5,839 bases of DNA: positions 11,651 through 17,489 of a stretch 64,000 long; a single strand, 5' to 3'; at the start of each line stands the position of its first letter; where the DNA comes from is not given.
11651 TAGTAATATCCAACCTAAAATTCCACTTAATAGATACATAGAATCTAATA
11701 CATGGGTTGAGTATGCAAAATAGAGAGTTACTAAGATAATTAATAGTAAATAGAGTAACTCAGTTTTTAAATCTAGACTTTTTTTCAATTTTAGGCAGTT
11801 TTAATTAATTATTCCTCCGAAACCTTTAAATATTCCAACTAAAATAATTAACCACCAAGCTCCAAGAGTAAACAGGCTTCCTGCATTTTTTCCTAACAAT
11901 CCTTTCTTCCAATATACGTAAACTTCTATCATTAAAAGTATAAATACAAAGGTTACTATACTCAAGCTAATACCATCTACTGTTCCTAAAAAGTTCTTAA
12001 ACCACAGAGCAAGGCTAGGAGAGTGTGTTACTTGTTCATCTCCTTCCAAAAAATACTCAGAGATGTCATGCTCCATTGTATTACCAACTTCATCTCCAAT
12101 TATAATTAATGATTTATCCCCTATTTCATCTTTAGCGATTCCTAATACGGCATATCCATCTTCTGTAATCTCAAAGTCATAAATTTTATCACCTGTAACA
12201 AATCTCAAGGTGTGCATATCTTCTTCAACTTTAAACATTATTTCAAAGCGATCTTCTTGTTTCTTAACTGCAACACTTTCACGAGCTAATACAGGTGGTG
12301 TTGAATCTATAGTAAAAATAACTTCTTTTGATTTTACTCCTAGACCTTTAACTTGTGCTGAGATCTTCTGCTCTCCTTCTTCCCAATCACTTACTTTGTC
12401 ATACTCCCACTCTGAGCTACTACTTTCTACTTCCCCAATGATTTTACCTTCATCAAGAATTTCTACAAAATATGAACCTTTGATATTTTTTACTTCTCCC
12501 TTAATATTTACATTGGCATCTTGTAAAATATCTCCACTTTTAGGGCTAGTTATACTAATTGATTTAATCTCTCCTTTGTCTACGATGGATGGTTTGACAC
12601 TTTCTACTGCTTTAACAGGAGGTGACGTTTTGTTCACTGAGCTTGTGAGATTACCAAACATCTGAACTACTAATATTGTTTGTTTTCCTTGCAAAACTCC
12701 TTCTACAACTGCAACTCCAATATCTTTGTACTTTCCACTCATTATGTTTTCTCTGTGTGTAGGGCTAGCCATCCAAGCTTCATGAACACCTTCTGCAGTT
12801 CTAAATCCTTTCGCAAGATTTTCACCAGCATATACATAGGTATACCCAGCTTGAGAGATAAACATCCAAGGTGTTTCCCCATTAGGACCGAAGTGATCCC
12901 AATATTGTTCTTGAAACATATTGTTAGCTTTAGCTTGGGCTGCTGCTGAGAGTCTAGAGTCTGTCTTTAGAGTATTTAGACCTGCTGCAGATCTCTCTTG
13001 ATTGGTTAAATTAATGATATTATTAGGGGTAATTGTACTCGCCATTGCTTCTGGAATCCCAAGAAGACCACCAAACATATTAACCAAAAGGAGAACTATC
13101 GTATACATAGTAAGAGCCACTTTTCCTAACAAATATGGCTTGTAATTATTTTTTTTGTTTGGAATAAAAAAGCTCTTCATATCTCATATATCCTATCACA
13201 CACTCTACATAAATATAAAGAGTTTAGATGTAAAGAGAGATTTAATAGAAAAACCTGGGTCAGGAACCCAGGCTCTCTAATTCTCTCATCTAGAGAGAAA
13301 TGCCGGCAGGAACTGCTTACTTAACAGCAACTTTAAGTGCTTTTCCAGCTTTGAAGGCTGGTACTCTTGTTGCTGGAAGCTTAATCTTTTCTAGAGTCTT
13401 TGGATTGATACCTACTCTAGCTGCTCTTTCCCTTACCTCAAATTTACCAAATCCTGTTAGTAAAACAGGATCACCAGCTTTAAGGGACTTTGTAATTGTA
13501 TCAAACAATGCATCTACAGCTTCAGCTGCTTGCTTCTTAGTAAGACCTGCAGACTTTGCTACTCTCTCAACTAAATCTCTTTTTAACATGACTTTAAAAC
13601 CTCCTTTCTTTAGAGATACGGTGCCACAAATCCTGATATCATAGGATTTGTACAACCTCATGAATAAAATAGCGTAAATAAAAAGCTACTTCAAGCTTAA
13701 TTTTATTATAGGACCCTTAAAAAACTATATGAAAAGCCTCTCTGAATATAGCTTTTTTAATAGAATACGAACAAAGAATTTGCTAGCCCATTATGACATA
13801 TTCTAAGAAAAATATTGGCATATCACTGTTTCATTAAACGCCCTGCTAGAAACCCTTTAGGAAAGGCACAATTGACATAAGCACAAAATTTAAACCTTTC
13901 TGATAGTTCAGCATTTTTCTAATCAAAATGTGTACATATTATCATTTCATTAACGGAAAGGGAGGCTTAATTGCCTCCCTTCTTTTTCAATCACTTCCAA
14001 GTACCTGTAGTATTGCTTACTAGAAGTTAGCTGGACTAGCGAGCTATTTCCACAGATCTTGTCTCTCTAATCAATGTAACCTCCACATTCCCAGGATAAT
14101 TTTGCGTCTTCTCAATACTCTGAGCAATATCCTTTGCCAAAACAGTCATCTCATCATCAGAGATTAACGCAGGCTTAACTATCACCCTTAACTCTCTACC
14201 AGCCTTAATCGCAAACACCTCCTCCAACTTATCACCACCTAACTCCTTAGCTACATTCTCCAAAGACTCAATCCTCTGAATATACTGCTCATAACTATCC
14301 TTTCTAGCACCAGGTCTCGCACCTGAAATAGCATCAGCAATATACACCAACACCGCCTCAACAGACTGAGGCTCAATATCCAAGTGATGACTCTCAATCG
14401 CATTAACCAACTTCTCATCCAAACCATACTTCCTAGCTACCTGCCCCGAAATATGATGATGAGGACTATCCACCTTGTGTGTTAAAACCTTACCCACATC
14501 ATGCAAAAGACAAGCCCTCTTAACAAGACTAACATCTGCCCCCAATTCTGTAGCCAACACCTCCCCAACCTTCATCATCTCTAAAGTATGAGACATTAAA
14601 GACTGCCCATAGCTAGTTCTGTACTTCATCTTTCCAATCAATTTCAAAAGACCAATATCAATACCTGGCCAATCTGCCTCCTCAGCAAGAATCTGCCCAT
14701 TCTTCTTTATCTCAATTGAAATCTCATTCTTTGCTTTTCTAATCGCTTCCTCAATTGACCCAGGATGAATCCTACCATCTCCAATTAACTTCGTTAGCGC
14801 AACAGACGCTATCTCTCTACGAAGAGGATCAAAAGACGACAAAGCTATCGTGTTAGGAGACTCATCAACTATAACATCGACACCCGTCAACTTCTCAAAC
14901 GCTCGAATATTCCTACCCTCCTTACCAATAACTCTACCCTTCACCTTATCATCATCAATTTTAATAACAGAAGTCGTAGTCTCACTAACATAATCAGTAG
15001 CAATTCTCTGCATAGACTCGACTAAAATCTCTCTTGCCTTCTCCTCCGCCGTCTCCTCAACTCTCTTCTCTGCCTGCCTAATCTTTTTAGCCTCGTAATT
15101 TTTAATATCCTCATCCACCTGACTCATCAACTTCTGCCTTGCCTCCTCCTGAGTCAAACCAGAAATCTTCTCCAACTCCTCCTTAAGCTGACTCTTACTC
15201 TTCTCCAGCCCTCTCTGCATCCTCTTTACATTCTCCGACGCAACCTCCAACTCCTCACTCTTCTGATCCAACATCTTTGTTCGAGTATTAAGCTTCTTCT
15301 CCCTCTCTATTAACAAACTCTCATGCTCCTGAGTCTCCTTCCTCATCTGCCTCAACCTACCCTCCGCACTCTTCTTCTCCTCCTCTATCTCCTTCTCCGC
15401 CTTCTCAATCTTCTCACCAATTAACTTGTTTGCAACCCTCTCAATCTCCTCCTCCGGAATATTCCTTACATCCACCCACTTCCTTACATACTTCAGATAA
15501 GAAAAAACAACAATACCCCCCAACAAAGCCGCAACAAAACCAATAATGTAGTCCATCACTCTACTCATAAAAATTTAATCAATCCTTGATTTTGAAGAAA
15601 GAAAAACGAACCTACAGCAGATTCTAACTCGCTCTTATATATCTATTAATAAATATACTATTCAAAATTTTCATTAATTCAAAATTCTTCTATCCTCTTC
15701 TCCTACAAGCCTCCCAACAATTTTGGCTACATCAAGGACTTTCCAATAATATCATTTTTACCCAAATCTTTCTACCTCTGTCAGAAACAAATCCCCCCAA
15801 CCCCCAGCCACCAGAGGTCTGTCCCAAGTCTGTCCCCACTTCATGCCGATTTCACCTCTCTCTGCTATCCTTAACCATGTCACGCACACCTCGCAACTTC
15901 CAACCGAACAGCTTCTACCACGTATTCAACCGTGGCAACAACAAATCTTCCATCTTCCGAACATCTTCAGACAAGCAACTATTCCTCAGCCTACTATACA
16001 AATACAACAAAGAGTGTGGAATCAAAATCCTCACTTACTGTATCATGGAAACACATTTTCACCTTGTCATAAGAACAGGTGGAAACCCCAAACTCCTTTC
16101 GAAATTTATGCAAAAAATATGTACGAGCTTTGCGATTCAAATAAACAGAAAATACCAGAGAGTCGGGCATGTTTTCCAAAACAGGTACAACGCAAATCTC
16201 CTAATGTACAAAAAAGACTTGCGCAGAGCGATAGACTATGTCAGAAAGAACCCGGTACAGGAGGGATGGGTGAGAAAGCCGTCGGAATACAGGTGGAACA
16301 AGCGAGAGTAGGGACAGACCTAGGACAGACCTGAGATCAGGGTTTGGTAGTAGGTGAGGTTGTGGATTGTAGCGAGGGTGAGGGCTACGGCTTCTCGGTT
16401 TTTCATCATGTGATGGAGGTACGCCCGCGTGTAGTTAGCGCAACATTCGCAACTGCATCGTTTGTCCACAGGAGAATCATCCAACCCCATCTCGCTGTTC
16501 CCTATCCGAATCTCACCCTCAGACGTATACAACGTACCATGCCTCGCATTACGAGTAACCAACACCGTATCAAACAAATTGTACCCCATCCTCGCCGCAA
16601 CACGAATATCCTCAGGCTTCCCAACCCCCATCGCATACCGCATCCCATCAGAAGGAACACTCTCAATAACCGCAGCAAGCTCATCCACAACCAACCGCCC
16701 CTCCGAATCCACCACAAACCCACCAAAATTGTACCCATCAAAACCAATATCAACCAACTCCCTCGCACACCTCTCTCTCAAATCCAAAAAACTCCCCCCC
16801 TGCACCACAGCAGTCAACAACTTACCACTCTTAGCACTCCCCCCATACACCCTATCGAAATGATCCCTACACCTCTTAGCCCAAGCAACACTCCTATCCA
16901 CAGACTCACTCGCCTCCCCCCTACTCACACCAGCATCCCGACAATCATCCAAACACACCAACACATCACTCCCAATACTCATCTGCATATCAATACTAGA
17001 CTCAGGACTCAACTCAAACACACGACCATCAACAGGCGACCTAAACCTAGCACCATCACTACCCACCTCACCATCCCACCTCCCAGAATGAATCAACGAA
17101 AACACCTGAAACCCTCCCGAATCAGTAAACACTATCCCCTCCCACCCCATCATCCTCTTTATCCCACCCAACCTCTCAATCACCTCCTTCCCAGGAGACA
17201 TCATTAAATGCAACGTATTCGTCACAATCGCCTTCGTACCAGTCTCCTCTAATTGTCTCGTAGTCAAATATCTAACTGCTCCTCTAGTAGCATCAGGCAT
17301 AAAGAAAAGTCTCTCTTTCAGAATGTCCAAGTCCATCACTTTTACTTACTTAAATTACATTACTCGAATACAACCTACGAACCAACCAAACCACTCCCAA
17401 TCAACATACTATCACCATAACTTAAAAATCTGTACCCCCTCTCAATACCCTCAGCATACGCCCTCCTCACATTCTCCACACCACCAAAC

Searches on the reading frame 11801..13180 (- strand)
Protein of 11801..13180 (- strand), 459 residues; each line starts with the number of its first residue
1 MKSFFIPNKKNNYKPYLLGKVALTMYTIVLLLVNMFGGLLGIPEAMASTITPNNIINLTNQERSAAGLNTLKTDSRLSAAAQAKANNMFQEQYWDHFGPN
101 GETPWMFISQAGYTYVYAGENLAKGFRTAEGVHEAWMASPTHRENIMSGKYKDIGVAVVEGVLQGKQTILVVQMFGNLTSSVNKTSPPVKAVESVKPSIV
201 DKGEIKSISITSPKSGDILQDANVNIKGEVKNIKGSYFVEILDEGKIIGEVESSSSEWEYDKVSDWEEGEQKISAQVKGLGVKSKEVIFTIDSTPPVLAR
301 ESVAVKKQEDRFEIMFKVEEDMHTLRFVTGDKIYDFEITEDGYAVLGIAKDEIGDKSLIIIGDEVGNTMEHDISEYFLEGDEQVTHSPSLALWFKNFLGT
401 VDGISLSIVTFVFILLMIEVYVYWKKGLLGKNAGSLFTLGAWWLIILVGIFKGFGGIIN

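Call 78: search_protein_families(library=pfam, proteins=[window:11801-13180:-], max_evalue=0.001)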
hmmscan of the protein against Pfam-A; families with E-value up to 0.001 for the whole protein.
window:11801-13180:- (459 aa): 1 family
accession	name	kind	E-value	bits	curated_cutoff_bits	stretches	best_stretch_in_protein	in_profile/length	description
PF00188.32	CAP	-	1.7e-21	77.7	21.1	1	57-169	2-111/117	Cysteine-rich secretory protein family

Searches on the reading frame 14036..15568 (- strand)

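Call 78: search_protein_families(library=pfam, proteins=[window:14036-15568:-], max_evalue=0.001)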
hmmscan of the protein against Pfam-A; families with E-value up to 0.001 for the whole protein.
window:14036-15568:- (510 aa): 4 families
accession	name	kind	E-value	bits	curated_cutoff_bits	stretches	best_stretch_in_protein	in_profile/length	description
PF12072.13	RNase_Y_N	-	1.5e-25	90.3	32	1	41-193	42-201/201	RNase Y N-terminal region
PF01966.28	HD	-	3e-16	60.2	22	1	326-415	3-114/116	HD domain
PF00013.35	KH_1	-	4.3e-06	26.8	21.5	1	202-252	4-58/66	KH domain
PF13083.13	KH_KhpA-B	-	0.00041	20.6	32.1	1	182-227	11-57/73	KhpA/KhpB, KH domain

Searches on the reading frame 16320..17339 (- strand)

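Call 78: search_protein_families(library=pfam, proteins=[window:16320-17339:-], max_evalue=0.001)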
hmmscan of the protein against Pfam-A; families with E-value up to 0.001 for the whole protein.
window:16320-17339:- (339 aa): 1 family
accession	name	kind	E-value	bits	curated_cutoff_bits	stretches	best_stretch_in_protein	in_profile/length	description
PF01702.25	TGT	-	3.3e-105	352.5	26.3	1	12-336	19-333/357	Queuine tRNA-ribosyltransferase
